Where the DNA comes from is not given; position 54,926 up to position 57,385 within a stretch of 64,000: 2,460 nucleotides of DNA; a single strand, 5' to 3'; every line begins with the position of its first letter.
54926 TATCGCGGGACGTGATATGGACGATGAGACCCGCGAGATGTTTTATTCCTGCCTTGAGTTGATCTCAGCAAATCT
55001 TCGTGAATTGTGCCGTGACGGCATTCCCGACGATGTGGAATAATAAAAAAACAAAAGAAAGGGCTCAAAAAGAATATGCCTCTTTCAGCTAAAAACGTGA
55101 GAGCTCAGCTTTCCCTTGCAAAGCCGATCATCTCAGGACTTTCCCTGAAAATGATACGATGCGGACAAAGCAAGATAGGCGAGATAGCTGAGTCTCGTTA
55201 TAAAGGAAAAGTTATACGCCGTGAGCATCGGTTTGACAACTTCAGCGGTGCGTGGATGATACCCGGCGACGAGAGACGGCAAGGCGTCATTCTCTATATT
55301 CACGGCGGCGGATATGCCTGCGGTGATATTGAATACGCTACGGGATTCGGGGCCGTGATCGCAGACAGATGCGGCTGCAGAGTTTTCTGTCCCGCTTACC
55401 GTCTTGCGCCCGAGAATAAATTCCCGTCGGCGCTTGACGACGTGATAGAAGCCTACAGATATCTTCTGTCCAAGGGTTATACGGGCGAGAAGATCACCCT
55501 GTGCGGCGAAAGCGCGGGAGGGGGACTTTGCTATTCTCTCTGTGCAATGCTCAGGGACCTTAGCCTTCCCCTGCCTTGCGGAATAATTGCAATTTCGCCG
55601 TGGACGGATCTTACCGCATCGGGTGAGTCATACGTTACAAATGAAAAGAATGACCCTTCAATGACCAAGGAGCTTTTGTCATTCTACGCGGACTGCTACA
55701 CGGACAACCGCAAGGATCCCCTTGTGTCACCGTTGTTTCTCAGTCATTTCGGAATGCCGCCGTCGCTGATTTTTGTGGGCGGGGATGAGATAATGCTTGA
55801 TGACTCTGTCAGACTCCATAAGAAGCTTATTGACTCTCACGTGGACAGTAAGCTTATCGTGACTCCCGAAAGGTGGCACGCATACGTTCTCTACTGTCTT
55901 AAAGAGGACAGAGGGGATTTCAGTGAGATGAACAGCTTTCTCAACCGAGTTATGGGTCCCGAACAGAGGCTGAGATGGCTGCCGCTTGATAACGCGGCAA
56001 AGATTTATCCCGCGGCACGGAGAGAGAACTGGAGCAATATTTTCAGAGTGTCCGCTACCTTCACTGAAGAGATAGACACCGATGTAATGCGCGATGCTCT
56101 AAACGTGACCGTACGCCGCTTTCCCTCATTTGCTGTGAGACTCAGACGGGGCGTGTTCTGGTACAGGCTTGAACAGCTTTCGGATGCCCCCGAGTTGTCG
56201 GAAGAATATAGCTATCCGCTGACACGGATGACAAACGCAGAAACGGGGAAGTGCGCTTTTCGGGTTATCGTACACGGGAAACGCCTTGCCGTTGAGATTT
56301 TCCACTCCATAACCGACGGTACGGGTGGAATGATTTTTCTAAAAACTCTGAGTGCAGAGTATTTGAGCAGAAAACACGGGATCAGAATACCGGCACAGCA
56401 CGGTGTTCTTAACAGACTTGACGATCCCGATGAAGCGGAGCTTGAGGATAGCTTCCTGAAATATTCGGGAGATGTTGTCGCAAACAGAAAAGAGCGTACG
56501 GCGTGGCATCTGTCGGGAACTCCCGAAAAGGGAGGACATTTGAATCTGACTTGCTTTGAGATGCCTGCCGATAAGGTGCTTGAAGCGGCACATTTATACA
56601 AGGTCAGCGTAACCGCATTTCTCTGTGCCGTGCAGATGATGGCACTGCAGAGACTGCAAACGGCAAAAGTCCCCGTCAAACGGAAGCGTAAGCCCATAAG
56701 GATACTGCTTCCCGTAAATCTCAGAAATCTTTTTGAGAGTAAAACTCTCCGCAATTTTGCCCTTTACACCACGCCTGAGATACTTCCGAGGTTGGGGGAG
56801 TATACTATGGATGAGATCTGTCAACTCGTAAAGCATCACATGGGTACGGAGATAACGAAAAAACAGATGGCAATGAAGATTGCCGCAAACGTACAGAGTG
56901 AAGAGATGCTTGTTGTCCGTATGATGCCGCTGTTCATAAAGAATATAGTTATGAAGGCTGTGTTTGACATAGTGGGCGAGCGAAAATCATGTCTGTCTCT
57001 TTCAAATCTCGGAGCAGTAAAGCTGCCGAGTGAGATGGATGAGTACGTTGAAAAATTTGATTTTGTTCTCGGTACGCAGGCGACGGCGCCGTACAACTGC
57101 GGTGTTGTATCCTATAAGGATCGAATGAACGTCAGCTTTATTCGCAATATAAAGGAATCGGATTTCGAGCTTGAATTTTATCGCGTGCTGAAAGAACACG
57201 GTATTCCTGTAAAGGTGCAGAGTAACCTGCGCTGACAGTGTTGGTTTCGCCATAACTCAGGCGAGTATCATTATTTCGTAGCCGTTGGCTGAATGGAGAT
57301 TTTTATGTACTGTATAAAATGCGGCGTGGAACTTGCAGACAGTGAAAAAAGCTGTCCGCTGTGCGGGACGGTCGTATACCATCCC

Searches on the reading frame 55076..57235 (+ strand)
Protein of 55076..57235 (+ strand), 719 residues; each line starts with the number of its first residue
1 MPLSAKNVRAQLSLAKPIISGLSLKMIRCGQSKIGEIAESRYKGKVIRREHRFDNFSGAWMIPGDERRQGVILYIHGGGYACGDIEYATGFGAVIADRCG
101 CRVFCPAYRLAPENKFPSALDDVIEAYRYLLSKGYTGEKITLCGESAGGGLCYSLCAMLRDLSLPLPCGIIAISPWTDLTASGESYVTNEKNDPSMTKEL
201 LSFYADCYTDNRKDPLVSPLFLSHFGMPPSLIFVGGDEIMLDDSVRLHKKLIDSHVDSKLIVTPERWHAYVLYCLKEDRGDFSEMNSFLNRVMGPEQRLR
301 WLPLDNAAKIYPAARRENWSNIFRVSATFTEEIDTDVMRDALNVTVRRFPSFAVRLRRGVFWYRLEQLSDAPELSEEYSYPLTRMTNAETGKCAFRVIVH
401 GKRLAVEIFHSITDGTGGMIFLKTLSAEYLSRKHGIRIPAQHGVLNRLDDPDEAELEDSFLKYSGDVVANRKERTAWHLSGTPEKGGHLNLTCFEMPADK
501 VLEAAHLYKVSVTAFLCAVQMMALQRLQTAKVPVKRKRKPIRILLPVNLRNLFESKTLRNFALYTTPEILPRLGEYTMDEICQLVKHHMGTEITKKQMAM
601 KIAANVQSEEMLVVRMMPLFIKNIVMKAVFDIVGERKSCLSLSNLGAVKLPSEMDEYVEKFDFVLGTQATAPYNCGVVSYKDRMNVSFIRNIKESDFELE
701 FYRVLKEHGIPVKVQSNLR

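Call 70: search_protein_families(library=pfam, proteins=[window:55076-57235:+], max_evalue=0.00001)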
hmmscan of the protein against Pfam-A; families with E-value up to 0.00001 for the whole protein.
window:55076-57235:+ (719 aa): 3 families
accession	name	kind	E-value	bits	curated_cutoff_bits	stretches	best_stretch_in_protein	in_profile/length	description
PF07859.19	Abhydrolase_3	-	2.4e-47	161.9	25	1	72-271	1-209/210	alpha/beta hydrolase fold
PF10340.15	Say1_Mug180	-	4.8e-13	49.2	21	1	70-215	123-275/374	Steryl acetyl hydrolase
PF20434.5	BD-FAE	-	1.8e-12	47.7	26.8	1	67-161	11-111/215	BD-FAE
